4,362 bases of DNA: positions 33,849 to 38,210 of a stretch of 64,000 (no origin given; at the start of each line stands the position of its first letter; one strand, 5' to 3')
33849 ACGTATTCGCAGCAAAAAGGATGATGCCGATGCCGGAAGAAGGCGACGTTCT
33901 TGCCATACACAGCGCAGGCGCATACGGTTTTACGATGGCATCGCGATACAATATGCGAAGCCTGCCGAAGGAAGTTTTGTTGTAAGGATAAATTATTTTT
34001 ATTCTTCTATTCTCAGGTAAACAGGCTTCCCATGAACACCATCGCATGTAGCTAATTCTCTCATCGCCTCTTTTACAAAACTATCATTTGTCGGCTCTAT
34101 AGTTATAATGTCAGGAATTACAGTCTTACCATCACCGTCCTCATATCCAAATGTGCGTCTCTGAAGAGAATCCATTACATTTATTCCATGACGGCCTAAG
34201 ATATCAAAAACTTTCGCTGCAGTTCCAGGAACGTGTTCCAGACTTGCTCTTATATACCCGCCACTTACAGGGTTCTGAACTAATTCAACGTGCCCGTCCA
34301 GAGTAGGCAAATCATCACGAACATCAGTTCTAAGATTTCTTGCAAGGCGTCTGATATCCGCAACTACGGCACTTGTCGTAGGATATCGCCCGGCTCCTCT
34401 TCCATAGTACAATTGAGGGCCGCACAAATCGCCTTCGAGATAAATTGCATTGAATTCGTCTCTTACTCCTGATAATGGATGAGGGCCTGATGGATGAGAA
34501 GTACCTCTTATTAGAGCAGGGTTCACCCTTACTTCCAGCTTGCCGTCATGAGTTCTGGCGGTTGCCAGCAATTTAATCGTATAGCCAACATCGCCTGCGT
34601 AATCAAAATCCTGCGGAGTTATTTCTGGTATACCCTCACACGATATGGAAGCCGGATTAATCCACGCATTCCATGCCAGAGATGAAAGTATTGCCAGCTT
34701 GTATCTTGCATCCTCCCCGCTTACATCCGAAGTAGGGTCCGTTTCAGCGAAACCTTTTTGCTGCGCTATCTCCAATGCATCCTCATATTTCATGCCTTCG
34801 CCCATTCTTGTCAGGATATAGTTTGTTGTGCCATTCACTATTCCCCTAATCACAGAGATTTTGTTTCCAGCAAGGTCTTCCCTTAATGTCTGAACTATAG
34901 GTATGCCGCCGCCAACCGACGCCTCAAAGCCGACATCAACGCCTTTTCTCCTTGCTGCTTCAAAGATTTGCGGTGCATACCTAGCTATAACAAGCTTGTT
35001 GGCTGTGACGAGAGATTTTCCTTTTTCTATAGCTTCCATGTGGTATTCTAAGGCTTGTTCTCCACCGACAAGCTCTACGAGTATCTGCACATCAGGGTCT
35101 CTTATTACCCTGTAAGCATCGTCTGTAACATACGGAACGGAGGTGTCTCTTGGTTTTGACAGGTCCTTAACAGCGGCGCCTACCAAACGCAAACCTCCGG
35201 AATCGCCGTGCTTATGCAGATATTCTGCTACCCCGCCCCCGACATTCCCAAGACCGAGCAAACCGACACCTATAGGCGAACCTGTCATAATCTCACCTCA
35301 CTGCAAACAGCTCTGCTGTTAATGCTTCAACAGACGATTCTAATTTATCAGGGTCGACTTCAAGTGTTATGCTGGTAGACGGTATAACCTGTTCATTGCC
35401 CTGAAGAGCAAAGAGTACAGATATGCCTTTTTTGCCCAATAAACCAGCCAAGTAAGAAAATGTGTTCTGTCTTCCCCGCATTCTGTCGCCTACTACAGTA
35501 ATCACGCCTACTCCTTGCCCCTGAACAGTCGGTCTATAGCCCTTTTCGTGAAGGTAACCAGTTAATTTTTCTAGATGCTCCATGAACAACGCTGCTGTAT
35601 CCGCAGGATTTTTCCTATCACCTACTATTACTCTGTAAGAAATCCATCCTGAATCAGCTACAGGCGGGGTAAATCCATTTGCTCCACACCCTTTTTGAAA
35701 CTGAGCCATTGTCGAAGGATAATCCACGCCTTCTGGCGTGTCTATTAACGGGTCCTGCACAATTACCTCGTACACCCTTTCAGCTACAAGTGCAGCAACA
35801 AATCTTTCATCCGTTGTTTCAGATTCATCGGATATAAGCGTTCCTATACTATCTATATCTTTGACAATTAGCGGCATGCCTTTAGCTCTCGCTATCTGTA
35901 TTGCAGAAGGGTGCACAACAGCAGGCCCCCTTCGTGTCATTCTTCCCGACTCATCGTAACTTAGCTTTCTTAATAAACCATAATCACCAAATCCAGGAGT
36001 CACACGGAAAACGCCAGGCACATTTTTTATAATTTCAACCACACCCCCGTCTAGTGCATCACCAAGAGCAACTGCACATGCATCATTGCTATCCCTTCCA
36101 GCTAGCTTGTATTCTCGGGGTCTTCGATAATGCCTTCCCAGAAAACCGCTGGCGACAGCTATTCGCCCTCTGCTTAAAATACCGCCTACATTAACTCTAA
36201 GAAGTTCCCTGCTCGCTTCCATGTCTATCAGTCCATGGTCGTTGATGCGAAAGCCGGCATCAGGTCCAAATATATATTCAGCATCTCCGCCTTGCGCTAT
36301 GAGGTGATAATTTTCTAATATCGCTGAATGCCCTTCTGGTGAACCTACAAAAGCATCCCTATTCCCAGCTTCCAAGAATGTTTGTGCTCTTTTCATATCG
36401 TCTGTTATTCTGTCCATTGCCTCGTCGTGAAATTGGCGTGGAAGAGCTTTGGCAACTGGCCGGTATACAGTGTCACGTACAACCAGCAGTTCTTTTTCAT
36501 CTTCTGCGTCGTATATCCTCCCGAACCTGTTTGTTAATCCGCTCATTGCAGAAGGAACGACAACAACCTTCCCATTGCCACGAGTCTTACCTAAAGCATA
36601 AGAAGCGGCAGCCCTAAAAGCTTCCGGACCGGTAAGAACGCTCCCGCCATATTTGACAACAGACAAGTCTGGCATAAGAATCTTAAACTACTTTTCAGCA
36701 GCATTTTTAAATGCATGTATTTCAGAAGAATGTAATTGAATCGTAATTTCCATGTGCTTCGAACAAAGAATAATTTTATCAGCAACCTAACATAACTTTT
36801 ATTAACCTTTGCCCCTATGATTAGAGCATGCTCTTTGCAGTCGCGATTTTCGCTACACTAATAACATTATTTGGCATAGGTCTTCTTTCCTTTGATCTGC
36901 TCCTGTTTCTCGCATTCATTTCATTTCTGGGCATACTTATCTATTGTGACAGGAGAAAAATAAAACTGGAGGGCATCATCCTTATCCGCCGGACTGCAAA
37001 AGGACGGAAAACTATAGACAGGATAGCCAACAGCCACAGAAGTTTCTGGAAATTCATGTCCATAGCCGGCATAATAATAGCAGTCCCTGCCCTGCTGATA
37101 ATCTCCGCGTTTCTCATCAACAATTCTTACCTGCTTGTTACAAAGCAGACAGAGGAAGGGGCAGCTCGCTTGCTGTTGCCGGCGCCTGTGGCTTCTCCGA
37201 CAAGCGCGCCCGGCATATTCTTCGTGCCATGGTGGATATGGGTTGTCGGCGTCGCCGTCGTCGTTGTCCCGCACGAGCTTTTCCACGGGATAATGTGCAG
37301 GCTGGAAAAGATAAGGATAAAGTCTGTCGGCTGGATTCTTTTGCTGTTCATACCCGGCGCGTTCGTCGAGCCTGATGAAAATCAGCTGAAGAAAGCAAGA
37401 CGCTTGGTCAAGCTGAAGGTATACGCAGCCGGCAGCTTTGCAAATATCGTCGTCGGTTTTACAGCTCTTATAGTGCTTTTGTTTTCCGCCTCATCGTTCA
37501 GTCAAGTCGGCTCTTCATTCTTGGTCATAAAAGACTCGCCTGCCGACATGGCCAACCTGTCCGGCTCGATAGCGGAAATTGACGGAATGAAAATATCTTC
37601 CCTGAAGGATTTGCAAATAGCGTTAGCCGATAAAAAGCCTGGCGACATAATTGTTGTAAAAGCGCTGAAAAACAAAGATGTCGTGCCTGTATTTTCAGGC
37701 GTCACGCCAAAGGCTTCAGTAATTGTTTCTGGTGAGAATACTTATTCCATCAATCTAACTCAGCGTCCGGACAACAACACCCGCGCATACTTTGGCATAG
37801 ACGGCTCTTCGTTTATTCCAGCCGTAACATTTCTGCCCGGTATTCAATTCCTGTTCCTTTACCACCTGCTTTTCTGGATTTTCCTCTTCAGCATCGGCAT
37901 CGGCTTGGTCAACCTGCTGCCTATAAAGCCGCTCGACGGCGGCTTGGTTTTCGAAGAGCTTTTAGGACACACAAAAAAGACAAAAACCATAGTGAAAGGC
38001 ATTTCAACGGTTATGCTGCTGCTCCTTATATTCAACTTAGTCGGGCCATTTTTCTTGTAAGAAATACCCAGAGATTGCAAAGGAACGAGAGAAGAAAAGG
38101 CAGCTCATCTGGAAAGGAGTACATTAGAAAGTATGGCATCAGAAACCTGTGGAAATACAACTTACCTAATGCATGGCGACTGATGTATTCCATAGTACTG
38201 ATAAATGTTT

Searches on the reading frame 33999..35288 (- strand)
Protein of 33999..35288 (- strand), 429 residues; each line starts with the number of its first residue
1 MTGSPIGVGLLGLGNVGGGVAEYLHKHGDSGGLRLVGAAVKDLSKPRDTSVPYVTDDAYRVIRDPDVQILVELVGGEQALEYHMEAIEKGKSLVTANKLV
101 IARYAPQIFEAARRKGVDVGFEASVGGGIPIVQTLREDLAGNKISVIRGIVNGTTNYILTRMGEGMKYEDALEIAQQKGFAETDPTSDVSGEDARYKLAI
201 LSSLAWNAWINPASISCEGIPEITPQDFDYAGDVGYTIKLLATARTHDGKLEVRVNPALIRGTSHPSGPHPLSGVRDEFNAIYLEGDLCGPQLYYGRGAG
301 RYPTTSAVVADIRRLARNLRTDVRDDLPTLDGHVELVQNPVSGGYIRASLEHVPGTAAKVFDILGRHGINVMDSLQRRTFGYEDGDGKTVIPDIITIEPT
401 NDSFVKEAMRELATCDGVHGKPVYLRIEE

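Call 59: search_protein_families(library=pfam, proteins=[window:33999-35288:-], max_evalue=0.001)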
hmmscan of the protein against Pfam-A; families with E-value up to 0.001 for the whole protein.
window:33999-35288:- (429 aa): 3 families
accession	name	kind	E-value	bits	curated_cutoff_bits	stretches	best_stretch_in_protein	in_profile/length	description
PF00742.24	Homoserine_dh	-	3.8e-55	186.8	22.9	1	130-312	1-172/173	Homoserine dehydrogenase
PF03447.22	NAD_binding_3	-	7.7e-17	62.5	24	1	12-122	1-116/116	Homoserine dehydrogenase, NAD binding domain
PF01842.31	ACT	-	5.4e-06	26.5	27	1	345-382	2-39/66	ACT domain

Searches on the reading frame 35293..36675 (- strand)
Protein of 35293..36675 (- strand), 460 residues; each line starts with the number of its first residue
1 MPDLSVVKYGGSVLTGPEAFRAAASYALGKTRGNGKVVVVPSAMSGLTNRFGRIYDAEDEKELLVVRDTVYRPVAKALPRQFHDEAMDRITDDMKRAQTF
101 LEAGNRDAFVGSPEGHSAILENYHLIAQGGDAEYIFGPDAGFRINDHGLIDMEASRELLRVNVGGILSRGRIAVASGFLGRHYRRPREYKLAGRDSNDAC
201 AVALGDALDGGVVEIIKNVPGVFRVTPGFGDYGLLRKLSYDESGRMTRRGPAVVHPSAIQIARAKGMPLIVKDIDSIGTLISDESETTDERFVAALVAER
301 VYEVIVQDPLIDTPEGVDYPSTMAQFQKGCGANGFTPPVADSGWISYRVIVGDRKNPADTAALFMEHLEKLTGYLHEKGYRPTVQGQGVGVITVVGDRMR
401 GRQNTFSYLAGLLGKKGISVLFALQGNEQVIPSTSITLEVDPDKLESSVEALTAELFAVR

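Call 59: search_protein_families(library=pfam, proteins=[window:35293-36675:-], max_evalue=0.001)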
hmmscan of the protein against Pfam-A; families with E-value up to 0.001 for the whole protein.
window:35293-36675:- (460 aa): 2 families
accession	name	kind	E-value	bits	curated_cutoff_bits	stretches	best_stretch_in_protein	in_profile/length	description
PF00696.33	AA_kinase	-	2.5e-19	70.4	24.9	1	5-273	3-234/234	Amino acid kinase family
PF22468.2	ACT_9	-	0.00048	20.3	27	1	392-455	1-60/61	ACT domain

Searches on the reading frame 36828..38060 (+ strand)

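Call 59: search_protein_families(library=pfam, proteins=[window:36828-38060:+], max_evalue=0.001)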
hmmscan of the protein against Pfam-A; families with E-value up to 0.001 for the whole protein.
window:36828-38060:+ (410 aa): 2 families
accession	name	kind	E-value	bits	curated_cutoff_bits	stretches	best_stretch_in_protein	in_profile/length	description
PF02163.28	Peptidase_M50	-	1.1e-22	80.9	27.2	1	139-400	3-218/221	Peptidase family M50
PF13180.12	PDZ_2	-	0.00076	20.2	27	0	233-285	19-73/80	PDZ domain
